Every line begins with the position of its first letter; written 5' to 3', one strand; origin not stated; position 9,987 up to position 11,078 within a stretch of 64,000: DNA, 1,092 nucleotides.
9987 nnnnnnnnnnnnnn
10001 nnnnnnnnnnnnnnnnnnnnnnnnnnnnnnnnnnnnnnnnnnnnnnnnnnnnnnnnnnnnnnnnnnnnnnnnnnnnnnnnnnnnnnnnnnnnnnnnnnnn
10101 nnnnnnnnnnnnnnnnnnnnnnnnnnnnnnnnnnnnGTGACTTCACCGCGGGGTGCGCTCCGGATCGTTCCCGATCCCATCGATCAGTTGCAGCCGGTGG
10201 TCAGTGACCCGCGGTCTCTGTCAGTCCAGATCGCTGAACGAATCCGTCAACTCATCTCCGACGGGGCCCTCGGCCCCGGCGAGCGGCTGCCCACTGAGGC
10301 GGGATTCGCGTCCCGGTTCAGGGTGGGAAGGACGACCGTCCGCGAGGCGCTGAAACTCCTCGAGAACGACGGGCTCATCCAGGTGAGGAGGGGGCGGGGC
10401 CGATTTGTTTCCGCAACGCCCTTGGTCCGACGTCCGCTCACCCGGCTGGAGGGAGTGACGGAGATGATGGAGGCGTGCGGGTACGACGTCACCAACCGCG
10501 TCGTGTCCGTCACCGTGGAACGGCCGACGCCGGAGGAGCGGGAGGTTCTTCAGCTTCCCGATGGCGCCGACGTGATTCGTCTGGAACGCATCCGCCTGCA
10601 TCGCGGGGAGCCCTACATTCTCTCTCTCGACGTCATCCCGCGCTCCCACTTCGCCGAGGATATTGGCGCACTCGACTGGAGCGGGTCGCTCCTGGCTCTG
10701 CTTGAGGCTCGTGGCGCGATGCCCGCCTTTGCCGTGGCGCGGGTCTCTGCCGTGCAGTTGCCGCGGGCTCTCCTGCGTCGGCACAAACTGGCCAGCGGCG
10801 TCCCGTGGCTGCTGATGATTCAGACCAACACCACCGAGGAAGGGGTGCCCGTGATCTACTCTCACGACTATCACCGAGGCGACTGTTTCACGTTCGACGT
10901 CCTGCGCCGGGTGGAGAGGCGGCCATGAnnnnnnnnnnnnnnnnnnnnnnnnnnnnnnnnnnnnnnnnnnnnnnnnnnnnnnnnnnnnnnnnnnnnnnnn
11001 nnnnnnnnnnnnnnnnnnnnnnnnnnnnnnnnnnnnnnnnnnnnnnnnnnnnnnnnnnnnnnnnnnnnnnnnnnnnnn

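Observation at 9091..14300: Tightly coupled 5-gene operon combining G1PDH-like dehydrogenase, HutC regulator, DegT aminotransferase, atypical GH4 and ROK kinase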

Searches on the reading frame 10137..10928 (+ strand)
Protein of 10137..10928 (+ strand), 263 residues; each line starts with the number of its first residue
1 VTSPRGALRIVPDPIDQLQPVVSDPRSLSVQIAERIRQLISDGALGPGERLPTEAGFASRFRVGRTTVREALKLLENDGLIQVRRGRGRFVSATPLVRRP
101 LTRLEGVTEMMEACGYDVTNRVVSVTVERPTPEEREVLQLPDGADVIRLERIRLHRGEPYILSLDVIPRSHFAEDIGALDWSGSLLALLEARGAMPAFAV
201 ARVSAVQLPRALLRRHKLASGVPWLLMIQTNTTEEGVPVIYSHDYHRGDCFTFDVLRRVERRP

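Call 6: search_protein_families(library=pfam, proteins=[window:10137-10928:+], max_evalue=0.01)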
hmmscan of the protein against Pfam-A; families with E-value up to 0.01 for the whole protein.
window:10137-10928:+ (263 aa): 3 families
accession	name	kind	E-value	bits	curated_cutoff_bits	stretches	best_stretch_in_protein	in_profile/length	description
PF07702.18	UTRA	-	2.8e-24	86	23.8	1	115-251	3-140/141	UTRA domain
PF00392.27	GntR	-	6.3e-21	74.3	27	1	29-91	2-64/64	Bacterial regulatory proteins, gntR family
PF14502.12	HTH_41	-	3.6e-07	30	25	1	48-87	3-43/48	Helix-turn-helix domain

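Call 7: search_protein_families(library=ncbifam, proteins=[window:10137-10928:+], max_evalue=0.01)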
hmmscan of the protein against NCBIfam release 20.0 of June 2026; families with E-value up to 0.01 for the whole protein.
window:10137-10928:+ (263 aa): 28 families (the best 25 are shown)
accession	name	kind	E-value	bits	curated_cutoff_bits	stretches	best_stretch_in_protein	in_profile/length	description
TIGR02325.1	C_P_lyase_phnF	equivalog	9.2e-31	107.2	156.8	1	31-254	12-235/238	phosphonate metabolism transcriptional regulator PhnF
NF041547.1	GntR_LSA1692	equivalog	2.8e-28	99.1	275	1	30-254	4-227/233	GntR family transcriptional regulator, LSA1692 subfamily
TIGR03337.1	phnR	equivalog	5.8e-24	85.1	296.75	1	30-255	4-228/231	phosphonate utilization transcriptional regulator PhnR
TIGR02018.2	his_ut_repres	equivalog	3.8e-21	75.5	220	1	31-252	3-221/226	histidine utilization transcriptional repressor HutC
TIGR02404.1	trehalos_R_Bsub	equivalog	2.3e-20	73.2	211.95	1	31-172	4-146/233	trehalose operon repressor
NF008491.0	PRK11402.1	subfamily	2.5e-17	63.2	269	1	27-173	11-155/243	GntR family transcriptional regulator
NF007292.0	PRK09764.1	equivalog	2.6e-15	56.3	281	1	29-173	7-150/240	GntR family transcriptional regulator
NF007741.0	PRK10421.1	equivalog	6.3e-14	52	311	1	24-93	4-73/262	transcriptional regulator LldR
NF003011.0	PRK03837.1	subfamily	6.8e-14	52.1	260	1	26-92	12-79/241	transcriptional regulator NanR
NF052290.2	MocR_like_YczR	exception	9.5e-13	47.7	487.4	1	26-94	18-86/458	MocR-like transcription factor YczR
NF052282.1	PLP_TF_PdxR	equivalog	1e-12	47.9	320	1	28-94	2-68/448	MocR-like pyridoxine biosynthesis transcription factor PdxR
NF007588.0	PRK10225.1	equivalog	1e-12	47.9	442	1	31-92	13-74/257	Uxu operon transcriptional regulator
NF007001.0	PRK09464.1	equivalog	2.9e-12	46.7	330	1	27-93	10-76/254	pyruvate dehydrogenase complex transcriptional repressor PdhR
NF052441.1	TransRegRv0792c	equivalog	4e-12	45.9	400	1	28-160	17-145/260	Rv0792c family HTH-type transcriptional regulator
TIGR03338.1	phnR_burk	equivalog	5.7e-11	42.4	271.5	1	26-96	10-79/212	phosphonate utilization associated transcriptional regulator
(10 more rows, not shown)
